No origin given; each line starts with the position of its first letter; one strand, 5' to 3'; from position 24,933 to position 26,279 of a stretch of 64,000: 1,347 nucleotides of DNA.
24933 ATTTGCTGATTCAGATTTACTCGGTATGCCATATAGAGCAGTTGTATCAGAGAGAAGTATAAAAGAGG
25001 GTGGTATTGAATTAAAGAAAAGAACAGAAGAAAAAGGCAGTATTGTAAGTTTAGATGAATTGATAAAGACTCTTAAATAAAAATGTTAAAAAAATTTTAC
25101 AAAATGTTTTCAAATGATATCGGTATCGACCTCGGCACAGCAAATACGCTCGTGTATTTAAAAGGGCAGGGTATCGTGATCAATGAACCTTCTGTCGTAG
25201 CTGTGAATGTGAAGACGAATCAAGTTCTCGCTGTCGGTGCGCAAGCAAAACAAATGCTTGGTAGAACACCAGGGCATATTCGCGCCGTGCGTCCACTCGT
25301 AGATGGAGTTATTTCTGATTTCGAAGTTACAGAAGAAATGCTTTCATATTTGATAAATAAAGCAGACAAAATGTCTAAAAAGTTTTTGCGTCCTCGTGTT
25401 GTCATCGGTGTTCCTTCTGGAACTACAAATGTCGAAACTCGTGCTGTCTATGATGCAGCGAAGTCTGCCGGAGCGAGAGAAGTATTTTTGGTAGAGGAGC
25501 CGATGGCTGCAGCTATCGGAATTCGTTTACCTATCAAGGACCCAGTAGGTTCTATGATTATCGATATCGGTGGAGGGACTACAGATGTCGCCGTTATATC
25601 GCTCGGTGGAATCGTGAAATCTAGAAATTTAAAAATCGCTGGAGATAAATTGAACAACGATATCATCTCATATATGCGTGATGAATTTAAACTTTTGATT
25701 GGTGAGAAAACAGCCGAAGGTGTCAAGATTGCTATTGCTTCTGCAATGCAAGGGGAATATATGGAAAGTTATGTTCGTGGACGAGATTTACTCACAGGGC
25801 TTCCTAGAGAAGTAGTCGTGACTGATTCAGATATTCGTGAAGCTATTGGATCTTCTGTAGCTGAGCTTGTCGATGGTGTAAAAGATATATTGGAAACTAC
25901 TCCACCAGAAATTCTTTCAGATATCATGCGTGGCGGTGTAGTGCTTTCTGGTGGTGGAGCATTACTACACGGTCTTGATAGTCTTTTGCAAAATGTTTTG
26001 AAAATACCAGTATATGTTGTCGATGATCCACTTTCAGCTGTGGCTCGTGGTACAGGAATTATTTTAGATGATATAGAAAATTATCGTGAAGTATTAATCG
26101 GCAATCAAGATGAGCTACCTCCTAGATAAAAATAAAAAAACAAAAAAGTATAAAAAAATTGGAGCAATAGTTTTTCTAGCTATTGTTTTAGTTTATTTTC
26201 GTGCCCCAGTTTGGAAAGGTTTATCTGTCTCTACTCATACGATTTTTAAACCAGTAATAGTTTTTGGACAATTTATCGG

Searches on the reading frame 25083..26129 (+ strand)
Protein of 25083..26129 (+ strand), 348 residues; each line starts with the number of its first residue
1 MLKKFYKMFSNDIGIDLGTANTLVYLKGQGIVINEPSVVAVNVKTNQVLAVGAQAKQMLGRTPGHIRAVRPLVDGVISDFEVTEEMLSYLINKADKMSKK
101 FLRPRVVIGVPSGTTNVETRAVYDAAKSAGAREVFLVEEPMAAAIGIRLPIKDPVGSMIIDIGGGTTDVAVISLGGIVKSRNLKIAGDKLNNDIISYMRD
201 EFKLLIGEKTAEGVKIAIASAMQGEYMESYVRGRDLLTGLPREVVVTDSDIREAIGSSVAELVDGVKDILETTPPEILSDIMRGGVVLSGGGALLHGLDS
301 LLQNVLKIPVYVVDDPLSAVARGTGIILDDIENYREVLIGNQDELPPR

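Call 54: search_protein_families(library=pfam, alignment_id=A3, max_evalue=0.00001)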
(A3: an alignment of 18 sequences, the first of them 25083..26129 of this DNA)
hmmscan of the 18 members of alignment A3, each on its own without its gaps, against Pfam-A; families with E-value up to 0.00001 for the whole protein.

A. member 1, window:25083-26129:+ (348 aa): 5 families
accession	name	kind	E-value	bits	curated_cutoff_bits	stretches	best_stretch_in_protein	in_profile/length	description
PF06723.19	MreB_Mbl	-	9.8e-135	449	27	1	10-334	1-325/327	MreB/Mbl protein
PF00012.26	HSP70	-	2.3e-12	46.4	20.6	1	81-203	112-239/599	Hsp70 protein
PF14450.12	FtsA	-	1.4e-11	45.3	31.8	1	159-312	2-109/127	Cell division protein FtsA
PF00022.25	Actin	-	1.3e-07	31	27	1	36-201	31-190/410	Actin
PF11104.14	PilM_2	-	2e-06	27.4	27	0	286-314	278-306/340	Type IV pilus assembly protein PilM;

B. families by the number of members that match (of 18 scanned): 34 families (the first 25 are shown)
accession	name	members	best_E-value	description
PF06723.19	MreB_Mbl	1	9.8e-135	MreB/Mbl protein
PF01702.25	TGT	1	2.2e-133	Queuine tRNA-ribosyltransferase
PF08459.17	UvrC_RNaseH_dom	1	2.5e-37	UvrC RNAse H endonuclease domain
PF01810.24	LysE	1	6.8e-24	LysE type translocator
PF17760.6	UvrA_inter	1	1.1e-23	UvrA interaction domain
PF12344.14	UvrB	1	2.1e-21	Ultra-violet resistance protein B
PF00271.37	Helicase_C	1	2.7e-20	Helicase conserved C-terminal domain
PF00005.33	ABC_tran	1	3.9e-20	ABC transporter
PF08241.18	Methyltransf_11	1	7.6e-20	Methyltransferase domain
PF13847.12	Methyltransf_31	1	1.6e-18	Methyltransferase domain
PF17757.6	UvrB_inter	1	2.4e-18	UvrB interaction domain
PF13649.12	Methyltransf_25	1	5.5e-18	Methyltransferase domain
PF00293.34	NUDIX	1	4.5e-15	NUDIX domain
PF13489.12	Methyltransf_23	1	2.7e-14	Methyltransferase domain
PF04851.21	ResIII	1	1.6e-13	Type III restriction enzyme, res subunit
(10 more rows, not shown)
